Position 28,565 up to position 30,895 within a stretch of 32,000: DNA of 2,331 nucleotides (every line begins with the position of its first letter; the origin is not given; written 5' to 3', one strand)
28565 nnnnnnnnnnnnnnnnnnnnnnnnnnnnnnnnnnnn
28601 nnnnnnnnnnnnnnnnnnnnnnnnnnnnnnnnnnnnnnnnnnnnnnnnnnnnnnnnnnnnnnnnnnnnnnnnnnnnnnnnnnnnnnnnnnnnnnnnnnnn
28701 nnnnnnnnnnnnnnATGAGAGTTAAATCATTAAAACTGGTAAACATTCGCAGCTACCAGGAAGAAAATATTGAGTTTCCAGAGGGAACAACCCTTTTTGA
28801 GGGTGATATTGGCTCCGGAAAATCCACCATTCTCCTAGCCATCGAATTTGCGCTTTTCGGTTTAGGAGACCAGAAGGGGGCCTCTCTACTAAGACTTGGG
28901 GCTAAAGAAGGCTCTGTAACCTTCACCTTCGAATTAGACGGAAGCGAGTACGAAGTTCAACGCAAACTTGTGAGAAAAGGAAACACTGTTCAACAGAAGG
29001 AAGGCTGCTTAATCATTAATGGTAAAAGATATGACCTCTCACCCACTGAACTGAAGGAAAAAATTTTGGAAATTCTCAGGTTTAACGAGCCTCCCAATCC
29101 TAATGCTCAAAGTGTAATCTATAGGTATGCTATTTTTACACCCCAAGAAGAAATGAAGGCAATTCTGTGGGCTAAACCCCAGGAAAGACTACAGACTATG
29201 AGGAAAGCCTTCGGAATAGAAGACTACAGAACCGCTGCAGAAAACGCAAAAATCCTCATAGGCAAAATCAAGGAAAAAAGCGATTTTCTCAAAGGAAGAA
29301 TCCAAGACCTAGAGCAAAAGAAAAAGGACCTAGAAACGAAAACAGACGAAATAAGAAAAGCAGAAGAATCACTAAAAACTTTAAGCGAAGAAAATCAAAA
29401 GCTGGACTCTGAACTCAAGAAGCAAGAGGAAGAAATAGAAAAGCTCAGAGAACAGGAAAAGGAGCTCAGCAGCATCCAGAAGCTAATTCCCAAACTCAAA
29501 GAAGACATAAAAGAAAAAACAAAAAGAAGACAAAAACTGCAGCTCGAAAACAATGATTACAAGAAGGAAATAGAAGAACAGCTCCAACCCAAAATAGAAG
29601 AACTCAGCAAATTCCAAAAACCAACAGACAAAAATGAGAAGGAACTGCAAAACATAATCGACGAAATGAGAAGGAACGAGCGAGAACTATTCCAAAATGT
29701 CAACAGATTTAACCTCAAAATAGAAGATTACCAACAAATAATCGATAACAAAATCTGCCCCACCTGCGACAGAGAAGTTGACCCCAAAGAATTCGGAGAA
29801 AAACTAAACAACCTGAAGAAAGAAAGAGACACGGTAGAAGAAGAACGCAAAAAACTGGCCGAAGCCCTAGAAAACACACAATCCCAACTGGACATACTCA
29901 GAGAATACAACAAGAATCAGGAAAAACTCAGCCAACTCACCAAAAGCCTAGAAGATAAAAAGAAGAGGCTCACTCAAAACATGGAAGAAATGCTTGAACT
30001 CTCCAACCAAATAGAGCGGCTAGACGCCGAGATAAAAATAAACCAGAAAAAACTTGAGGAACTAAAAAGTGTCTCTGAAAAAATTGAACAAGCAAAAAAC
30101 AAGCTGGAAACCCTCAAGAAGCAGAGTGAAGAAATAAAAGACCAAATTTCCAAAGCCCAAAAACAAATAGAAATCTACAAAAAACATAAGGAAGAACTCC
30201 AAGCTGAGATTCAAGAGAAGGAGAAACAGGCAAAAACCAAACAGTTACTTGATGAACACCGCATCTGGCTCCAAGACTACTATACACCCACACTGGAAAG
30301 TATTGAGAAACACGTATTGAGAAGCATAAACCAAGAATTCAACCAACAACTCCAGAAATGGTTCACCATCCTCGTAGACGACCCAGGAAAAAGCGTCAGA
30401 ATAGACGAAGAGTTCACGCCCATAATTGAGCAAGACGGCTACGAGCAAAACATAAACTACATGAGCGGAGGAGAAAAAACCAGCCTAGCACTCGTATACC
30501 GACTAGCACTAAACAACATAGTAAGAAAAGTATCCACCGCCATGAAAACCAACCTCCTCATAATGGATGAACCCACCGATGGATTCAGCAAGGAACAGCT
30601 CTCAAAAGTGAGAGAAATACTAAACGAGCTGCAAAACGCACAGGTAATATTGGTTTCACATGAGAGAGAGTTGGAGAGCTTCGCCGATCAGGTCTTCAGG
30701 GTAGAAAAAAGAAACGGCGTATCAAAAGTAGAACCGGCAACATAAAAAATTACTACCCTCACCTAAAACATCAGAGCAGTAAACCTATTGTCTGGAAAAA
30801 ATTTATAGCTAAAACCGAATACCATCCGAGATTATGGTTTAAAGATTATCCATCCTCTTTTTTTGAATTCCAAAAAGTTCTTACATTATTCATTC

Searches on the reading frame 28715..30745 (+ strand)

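Call 16: search_protein_families(library=pfam, proteins=[window:28715-30745:+], max_evalue=0.1)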
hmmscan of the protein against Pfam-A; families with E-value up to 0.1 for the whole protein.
window:28715-30745:+ (676 aa): 8 families
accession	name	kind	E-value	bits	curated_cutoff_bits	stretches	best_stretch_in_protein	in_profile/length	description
PF13476.12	AAA_23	-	2e-10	42.1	27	0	613-641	149-168/201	AAA domain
PF02463.25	SMC_N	-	5.2e-09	36.3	40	2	3-105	2-117/220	RecF/RecN/SMC N terminal domain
PF13175.12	AAA_15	-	7e-09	36.2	32.1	1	1-330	1-287/374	AAA ATPase domain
PF13555.12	AAA_29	-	2.1e-07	31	27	1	4-49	2-48/61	P-loop containing region of AAA domain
PF13304.12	AAA_21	-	7.5e-06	26.7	27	0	361-650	85-299/304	AAA domain, putative AbiEii toxin, Type IV TA system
PF13558.12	SbcC_Walker_B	-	0.00085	20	27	1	576-637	26-89/90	SbcC/RAD50-like, Walker B motif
PF13851.11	GAS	-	0.0091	15.8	32.3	1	399-507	22-130/200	Growth-arrest specific micro-tubule binding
PF25199.1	nSTAND_NTPase5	-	0.072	13.4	34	0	25-48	43-66/145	Novel STAND NTPase 5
